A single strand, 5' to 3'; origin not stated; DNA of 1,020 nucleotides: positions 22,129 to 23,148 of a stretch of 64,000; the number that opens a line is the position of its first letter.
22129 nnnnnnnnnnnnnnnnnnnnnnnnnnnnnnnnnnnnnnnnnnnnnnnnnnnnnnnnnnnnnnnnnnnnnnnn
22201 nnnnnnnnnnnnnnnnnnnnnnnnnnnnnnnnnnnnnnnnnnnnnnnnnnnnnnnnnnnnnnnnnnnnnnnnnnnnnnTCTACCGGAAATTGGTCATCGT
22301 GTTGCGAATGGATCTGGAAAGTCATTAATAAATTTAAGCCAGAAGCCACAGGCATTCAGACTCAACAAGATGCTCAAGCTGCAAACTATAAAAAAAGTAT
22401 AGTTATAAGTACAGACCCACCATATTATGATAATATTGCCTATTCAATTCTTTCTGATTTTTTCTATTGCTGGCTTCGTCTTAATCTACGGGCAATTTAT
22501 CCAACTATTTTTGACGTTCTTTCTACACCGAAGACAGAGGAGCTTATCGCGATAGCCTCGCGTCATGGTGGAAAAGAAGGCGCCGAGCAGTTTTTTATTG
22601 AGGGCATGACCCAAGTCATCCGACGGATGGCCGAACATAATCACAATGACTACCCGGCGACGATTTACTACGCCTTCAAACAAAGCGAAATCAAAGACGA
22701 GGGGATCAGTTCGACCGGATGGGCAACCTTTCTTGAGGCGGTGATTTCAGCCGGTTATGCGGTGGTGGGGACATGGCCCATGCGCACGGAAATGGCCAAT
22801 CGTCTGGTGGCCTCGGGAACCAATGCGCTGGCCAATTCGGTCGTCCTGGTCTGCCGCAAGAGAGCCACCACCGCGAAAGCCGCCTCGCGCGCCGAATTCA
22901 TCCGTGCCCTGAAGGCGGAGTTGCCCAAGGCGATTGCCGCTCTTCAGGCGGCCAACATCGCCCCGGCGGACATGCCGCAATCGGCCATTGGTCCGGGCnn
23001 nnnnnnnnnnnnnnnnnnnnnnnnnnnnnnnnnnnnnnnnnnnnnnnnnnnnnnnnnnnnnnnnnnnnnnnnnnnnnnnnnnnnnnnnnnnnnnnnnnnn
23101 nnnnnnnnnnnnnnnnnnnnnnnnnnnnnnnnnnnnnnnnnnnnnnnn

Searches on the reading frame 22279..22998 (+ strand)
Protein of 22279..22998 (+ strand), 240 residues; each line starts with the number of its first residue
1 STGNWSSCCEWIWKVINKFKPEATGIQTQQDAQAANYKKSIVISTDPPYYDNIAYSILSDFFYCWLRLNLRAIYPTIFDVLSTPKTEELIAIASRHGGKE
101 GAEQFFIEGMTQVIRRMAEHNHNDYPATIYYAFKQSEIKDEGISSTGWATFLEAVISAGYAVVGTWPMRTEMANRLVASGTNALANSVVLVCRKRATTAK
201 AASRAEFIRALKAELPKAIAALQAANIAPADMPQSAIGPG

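Call 65: search_protein_families(library=pfam, proteins=[window:22279-22998:+], max_evalue=10)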
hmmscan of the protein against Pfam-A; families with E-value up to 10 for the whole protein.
seq(240 aa): 1 family
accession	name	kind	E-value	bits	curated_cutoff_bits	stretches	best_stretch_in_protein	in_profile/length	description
PF03807.23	F420_oxidored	-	0.031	15.3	21.6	1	161-205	3-43/94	NADP oxidoreductase coenzyme F420-dependent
